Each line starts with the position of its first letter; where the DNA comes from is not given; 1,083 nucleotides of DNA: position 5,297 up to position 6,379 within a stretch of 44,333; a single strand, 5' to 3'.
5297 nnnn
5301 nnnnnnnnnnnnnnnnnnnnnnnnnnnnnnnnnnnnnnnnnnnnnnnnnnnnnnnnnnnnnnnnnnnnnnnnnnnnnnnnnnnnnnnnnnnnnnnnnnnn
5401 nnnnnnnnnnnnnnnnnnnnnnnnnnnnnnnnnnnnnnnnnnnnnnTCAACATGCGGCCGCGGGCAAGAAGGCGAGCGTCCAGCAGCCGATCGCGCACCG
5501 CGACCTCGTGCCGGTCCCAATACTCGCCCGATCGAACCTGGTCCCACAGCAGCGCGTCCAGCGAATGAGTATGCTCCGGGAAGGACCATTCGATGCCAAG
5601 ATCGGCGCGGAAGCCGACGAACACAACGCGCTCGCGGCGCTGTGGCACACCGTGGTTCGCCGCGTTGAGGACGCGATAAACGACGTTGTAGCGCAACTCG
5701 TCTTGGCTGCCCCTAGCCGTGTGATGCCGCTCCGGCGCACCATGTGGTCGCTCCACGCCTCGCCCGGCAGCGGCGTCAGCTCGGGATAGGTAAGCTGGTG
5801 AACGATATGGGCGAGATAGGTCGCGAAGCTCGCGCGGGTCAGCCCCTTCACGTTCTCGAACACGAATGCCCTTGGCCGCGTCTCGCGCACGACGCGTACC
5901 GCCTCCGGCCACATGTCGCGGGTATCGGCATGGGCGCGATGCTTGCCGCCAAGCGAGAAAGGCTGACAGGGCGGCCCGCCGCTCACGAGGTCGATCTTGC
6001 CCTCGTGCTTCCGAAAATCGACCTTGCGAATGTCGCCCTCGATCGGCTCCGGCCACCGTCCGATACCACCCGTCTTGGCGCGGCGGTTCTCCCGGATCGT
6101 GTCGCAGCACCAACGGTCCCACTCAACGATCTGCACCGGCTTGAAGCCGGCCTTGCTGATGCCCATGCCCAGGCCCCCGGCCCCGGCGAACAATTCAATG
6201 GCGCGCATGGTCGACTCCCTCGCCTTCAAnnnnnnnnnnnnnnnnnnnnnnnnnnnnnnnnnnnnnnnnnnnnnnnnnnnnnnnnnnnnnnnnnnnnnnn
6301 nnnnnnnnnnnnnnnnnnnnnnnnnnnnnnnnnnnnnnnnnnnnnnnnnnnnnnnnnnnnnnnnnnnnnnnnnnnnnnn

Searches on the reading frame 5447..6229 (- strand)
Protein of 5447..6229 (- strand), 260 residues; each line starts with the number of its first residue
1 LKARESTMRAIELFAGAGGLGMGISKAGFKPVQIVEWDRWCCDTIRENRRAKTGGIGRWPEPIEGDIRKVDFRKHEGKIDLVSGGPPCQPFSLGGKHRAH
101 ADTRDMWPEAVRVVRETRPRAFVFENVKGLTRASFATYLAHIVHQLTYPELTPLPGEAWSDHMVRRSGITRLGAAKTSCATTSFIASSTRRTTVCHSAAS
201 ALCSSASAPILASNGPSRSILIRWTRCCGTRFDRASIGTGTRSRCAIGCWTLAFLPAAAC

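Call 20: search_protein_families(library=pfam, proteins=[window:5447-6229:-], max_evalue=0.01)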
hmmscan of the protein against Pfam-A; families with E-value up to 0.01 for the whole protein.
window:5447-6229:- (260 aa): 2 families
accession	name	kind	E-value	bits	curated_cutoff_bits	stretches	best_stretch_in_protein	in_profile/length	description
PF00145.23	DNA_methylase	-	6.9e-33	114.9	22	1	8-146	1-130/324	C-5 cytosine-specific DNA methylase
PF03602.21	Cons_hypoth95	-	0.00087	19.4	24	1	7-89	42-124/182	Conserved hypothetical protein 95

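Call 28: search_dna_similar(query=window:5447-6229:-, collection=plasmids, mode=protein, max_rows=25)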
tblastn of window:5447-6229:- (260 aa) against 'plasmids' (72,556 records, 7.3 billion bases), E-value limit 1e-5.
Records with a match: 4326; places in all: 4621; records where one place covers at least 80% of the query: 0.
Best place of each record, by identity: 60-80% 3; <60% 4323.
By first word of the organism name: Klebsiella 1601; Escherichia 918; Salmonella 520; Enterobacter 444; Citrobacter 195; Enterococcus 45; Bacillus 35; Acinetobacter 32; Raoultella 29; Leclercia 22; and 187 more.
By predicted mobility (MOB-suite, as given by PLSDB): conjugative 2998; non-mobilizable 799; mobilizable 529.
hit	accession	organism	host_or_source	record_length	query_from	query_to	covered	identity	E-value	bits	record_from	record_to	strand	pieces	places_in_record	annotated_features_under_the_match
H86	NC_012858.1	Rhizobium leguminosarum bv. trifolii WSM1325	-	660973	8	165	61%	72.2%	1e-73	250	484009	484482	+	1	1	DNA cytosine methyltransferase | vsr: DNA mismatch endonuclease Vsr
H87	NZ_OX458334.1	Methylocaldum szegediense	-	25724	1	165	63%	61.8%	9e-62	216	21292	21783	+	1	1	DNA cytosine methyltransferase | very short patch repair endonuclease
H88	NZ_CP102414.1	Ruegeria sp. YS9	seaweed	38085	10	165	60%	61.1%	7e-53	191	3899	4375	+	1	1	DNA cytosine methyltransferase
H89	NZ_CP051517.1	Paraburkholderia aromaticivorans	clean bacterial culture,Alpine forest ...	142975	4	165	62%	57.4%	6e-57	202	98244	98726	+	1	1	DNA cytosine methyltransferase | vsr: DNA mismatch endonuclease Vsr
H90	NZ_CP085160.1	Pseudosulfitobacter sp. DSM 107133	cell culture,Seawater from the North ...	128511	9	165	60%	57.7%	1e-50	184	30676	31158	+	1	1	DNA cytosine methyltransferase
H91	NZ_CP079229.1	Rhodococcus sp. LW-XY12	pure culture,activated sludge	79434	8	181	67%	50.0%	1e-40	155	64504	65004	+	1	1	dcm: DNA (cytosine-5-)-methyltransferase | very short patch repair endonuclease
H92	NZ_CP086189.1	Xanthomonas oryzae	Oryza sativa,monoisolate,rice leaf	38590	1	175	67%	48.6%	8e-46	171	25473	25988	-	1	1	dcm: DNA (cytosine-5-)-methyltransferase | ribbon-helix-helix domain-containing protein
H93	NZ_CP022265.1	Xanthomonas citri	Cowpea,cell culture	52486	1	175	67%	48.6%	8e-46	171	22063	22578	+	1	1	dcm: DNA (cytosine-5-)-methyltransferase | ribbon-helix-helix domain-containing protein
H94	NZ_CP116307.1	Xanthomonas perforans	Tomato,cell culture,leaf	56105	1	175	67%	48.6%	8e-46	171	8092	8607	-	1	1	dcm: DNA (cytosine-5-)-methyltransferase | ribbon-helix-helix domain-containing protein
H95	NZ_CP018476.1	Xanthomonas perforans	Solanum lycopersicum,tomato field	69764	1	175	67%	48.6%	8e-46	171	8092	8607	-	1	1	dcm: DNA (cytosine-5-)-methyltransferase | ribbon-helix-helix domain-containing protein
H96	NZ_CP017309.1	Xanthomonas campestris pv. campestris str. CN03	Brassica rapa subsp. ...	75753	1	175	67%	48.6%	1e-45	170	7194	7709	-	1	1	dcm: DNA (cytosine-5-)-methyltransferase | ribbon-helix-helix domain-containing protein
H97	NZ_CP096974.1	Halomonas sp. ZZQ-149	lake sediment,lake sediment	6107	8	180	67%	48.6%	1e-46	173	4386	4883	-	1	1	DNA cytosine methyltransferase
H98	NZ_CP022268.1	Xanthomonas citri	Cowpea,cell culture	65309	1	175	67%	48.0%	1e-45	170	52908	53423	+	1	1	dcm: DNA (cytosine-5-)-methyltransferase | hypothetical protein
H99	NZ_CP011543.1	Corynebacterium mustelae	Mustela putorius furo,pure ...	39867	8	181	67%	46.6%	9e-34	135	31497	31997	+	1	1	DNA cytosine methyltransferase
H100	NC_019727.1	Calothrix sp. PCC 6303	-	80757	8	184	68%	44.1%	3e-42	160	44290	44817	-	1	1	DNA cytosine methyltransferase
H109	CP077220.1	Escherichia coli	Seth Lab strain,Seth Lab Isolate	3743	8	163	60%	46.8%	7e-40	153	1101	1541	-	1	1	DNA cytosine methyltransferase | Eco29kI family restriction endonuclease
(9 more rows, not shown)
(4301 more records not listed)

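Call 30: get_annotated_region(hit=H86, flank=3000)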
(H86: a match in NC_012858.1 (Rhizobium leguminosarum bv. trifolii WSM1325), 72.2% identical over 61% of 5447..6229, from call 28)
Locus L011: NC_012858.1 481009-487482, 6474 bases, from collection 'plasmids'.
description: Rhizobium leguminosarum bv. trifolii WSM1325 plasmid pR132502, complete sequence
organism: Rhizobium leguminosarum bv. trifolii WSM1325 (NCBI taxid 395491)
taxonomy: Bacteria; Pseudomonadota; Alphaproteobacteria; Hyphomicrobiales; Rhizobiaceae; Rhizobium; Rhizobium leguminosarum; Rhizobium leguminosarum bv. trifolii WSM1325
host: -; source: -; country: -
typing (MOB-suite, as given by PLSDB): mobilizable; relaxase MOBQ
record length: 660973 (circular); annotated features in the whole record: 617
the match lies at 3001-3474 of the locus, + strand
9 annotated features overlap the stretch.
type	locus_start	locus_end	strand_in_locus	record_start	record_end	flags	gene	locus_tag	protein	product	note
CDS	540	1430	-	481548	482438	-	-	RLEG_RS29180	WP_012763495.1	LysR family transcriptional regulator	GO:0006355 - regulation of DNA-templated transcription [Evidence IEA]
CDS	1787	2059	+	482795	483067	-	-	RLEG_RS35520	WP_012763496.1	Arc family DNA-binding protein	-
CDS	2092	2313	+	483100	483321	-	-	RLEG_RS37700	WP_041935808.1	hypothetical protein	-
CDS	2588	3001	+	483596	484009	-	vsr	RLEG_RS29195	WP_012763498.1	DNA mismatch endonuclease Vsr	GO:0006298 - mismatch repair [Evidence IEA]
CDS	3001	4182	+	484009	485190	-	-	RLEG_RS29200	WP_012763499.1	DNA cytosine methyltransferase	-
CDS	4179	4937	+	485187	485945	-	-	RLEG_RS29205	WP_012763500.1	GIY-YIG nuclease family protein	-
CDS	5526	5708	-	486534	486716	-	-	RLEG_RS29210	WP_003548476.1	hypothetical protein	-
CDS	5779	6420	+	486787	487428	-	-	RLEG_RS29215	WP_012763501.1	alpha/beta family hydrolase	-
CDS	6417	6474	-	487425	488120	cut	-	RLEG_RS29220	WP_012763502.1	RES family NAD+ phosphorylase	-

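Call 31: get_annotated_region(hit=H109, flank=2500)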
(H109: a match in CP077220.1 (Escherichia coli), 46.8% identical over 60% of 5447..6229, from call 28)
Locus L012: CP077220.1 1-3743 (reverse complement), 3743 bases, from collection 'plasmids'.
description: Escherichia coli strain FDAARGOS_1379 plasmid unnamed5
organism: Escherichia coli (NCBI taxid 562)
taxonomy: Bacteria; Pseudomonadota; Gammaproteobacteria; Enterobacterales; Enterobacteriaceae; Escherichia; Escherichia coli
host: -; source: Seth Lab strain,Seth Lab Isolate; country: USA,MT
typing (MOB-suite, as given by PLSDB): mobilizable
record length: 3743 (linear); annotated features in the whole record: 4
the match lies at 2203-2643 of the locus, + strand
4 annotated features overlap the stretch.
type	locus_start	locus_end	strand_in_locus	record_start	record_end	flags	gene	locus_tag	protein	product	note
CDS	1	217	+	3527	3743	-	-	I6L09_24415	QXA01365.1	hypothetical protein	-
CDS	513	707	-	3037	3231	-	-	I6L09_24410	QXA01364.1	Rop family plasmid primer RNA-binding protein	-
CDS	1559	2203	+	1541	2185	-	-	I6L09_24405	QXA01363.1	Eco29kI family restriction endonuclease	-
CDS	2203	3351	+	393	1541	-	-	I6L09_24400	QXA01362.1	DNA cytosine methyltransferase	-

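Call 32: get_annotated_region(hit=H87, flank=3000)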
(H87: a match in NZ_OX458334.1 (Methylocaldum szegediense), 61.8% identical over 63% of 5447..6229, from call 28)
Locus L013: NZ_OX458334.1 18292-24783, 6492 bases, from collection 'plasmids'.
description: Methylocaldum szegediense isolate Msz(Nor) plasmid MSZNORminor, complete sequence
organism: Methylocaldum szegediense (NCBI taxid 73780)
taxonomy: Bacteria; Pseudomonadota; Gammaproteobacteria; Methylococcales; Methylococcaceae; Methylocaldum; Methylocaldum szegediense
host: -; source: -; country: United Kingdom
typing (MOB-suite, as given by PLSDB): non-mobilizable
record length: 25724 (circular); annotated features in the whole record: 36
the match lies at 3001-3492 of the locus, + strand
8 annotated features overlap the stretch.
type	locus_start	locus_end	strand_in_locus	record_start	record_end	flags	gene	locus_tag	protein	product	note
CDS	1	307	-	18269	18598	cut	-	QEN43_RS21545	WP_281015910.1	DUF6794 domain-containing protein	-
CDS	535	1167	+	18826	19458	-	-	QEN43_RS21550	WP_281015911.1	hypothetical protein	-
CDS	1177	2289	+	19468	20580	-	-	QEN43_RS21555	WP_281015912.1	XRE family transcriptional regulator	-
CDS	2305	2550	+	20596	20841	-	-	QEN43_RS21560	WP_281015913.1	DUF2188 domain-containing protein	-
CDS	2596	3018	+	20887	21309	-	-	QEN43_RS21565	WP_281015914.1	very short patch repair endonuclease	-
CDS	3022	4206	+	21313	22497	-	-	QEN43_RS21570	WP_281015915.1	DNA cytosine methyltransferase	-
CDS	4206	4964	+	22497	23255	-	-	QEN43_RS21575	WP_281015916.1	GIY-YIG nuclease family protein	-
CDS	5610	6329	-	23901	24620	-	-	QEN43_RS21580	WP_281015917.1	replication protein RepA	-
